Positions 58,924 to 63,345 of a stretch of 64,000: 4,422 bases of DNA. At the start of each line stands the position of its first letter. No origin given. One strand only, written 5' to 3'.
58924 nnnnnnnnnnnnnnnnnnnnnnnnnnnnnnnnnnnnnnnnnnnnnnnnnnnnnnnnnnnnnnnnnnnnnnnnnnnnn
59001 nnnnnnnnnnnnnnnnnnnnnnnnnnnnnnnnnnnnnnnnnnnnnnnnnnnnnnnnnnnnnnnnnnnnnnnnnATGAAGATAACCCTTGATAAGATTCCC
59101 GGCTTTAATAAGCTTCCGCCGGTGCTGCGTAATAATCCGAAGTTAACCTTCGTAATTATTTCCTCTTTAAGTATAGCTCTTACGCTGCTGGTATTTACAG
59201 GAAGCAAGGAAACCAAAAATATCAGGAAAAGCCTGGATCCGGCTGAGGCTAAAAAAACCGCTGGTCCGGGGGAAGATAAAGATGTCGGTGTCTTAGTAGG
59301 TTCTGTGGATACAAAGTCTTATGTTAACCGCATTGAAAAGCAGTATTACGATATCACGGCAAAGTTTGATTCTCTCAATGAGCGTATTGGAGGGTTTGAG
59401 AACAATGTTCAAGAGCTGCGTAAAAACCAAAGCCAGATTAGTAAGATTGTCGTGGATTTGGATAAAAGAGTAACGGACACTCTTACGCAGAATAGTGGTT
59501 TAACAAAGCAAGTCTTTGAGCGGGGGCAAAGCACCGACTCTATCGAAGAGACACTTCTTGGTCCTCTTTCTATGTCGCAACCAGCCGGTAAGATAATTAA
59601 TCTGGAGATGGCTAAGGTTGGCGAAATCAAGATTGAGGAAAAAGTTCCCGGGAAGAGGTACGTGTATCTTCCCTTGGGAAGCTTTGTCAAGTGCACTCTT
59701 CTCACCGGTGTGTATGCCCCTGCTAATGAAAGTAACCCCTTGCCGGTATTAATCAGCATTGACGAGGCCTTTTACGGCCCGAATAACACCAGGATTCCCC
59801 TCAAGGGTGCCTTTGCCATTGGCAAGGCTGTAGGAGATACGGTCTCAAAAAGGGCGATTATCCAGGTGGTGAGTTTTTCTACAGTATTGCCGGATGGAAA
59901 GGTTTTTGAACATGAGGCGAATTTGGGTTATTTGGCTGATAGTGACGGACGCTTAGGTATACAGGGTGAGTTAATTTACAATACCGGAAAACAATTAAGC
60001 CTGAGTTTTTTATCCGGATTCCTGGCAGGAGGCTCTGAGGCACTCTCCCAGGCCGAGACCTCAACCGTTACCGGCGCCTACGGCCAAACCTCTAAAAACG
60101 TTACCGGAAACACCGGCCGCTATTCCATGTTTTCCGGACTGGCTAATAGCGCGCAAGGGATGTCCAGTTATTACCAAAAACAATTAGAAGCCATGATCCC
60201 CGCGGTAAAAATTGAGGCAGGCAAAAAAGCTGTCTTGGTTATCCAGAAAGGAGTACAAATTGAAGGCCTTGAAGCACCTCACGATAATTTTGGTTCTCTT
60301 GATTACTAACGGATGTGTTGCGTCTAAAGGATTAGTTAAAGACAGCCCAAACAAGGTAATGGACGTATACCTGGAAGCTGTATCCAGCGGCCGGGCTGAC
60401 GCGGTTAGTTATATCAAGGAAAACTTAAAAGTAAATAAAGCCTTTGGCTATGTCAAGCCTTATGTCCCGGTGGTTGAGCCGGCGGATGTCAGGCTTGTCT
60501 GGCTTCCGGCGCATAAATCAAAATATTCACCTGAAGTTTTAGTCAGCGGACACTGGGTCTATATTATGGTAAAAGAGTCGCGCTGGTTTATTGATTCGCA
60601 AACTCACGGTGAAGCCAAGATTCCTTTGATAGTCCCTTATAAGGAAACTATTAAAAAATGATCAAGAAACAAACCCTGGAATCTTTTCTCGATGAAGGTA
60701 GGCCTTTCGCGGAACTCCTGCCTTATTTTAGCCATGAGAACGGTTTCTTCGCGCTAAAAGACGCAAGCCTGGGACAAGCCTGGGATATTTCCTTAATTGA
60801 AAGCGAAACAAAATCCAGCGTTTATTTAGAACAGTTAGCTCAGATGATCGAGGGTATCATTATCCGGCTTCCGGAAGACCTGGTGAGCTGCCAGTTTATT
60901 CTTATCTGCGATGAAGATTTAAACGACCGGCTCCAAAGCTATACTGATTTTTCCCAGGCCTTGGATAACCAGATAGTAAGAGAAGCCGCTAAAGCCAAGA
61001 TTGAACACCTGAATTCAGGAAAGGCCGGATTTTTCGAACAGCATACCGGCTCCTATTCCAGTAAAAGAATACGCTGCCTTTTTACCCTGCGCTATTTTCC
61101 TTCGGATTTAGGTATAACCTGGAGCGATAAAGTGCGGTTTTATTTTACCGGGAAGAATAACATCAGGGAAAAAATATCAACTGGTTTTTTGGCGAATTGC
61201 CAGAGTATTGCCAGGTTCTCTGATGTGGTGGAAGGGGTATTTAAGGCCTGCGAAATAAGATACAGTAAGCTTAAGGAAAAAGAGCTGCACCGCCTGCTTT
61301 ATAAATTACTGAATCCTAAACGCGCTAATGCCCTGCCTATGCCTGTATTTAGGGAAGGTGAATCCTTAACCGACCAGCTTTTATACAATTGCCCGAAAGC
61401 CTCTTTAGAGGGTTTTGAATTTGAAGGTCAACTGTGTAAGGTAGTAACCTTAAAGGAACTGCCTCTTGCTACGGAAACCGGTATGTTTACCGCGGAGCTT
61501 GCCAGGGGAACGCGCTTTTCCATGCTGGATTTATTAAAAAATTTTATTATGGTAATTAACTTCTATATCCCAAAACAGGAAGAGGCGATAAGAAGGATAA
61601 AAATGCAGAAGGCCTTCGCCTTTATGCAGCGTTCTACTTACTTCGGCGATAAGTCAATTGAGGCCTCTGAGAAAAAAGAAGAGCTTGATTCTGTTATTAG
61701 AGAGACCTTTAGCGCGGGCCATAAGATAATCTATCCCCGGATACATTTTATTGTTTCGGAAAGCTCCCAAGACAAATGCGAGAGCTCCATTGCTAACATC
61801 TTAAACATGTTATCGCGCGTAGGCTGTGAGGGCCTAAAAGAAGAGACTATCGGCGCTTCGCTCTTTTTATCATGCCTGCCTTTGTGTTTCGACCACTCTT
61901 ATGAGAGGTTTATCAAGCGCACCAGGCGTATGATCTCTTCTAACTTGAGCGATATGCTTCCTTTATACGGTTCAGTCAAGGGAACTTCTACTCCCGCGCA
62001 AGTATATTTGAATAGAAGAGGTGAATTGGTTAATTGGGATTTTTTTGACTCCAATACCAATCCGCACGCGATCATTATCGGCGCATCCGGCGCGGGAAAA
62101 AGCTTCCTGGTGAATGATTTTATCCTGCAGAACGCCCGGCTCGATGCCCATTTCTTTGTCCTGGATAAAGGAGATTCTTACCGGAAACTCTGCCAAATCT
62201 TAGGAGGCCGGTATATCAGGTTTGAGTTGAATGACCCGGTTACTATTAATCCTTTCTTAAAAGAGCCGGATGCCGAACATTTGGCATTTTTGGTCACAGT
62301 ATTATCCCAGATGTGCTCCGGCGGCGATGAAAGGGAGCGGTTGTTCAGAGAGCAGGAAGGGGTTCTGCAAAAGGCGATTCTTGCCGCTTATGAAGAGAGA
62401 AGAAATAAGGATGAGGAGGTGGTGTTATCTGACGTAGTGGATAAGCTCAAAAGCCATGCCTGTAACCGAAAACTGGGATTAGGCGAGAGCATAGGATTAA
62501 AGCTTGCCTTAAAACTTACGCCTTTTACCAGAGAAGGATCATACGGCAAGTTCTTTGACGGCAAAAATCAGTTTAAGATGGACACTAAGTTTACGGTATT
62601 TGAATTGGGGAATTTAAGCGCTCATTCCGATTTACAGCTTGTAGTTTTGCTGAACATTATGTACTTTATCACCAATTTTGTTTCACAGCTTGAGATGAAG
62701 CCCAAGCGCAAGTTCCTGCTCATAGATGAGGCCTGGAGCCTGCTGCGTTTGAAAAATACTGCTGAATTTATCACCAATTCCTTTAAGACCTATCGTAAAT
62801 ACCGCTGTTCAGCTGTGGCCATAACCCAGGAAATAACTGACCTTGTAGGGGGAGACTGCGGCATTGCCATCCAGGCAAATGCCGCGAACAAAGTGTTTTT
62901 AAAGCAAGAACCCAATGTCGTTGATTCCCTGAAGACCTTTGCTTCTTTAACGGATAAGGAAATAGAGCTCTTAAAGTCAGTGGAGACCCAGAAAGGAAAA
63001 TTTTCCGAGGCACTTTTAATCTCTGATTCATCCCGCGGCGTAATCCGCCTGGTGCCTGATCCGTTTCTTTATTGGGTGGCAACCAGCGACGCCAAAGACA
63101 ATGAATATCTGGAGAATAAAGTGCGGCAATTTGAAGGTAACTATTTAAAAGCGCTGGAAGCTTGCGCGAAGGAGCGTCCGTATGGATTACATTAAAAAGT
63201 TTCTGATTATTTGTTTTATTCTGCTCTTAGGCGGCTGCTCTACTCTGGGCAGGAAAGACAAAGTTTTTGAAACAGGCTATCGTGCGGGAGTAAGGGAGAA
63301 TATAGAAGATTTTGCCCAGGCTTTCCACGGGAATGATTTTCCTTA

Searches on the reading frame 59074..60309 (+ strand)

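Call 15: search_protein_families(library=pfam, proteins=[window:59074-60309:+], max_evalue=0.01)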
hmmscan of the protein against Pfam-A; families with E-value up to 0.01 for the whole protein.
window:59074-60309:+ (411 aa): 1 family
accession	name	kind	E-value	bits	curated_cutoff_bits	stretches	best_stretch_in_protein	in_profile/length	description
PF03743.19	TrbI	-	8.5e-22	78.3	35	1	198-394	1-186/188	Bacterial conjugation TrbI-like protein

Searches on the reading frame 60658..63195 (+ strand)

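Call 15: search_protein_families(library=pfam, proteins=[window:60658-63195:+], max_evalue=0.01)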
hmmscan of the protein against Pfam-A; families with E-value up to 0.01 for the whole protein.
window:60658-63195:+ (845 aa): 10 families
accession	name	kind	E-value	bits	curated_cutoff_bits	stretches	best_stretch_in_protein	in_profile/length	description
PF19044.6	P-loop_TraG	-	5e-46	157.6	25.8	1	467-839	28-412/413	TraG P-loop domain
PF11130.14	TraC_F_IV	-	3.8e-25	89.2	28.1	1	17-411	1-375/375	TraC protein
PF12846.13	AAA_10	-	2.7e-09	37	27.5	1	466-731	19-288/362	AAA-like domain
PF01935.23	DUF87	-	0.00014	22.5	23.2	1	469-602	24-145/220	Helicase HerA, central domain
PF13401.12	AAA_22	-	0.00084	20.1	27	0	469-513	6-52/130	AAA domain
PF01580.24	FtsK_SpoIIIE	-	0.0011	18.9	24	1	463-490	33-61/221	FtsK/SpoIIIE family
PF13191.12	AAA_16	-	0.0016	19.4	32.6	1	468-532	24-86/167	AAA ATPase domain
PF13555.12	AAA_29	-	0.0035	17.5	27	1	456-485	5-39/61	P-loop containing region of AAA domain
PF02534.20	T4SS-DNA_transf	-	0.0068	15.7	20.1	0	649-731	268-346/468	Type IV secretory system Conjugative DNA transfer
PF12696.13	TraG-D_C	-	0.0098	16.3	22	0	687-770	4-84/126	TraM recognition site of TraD and TraG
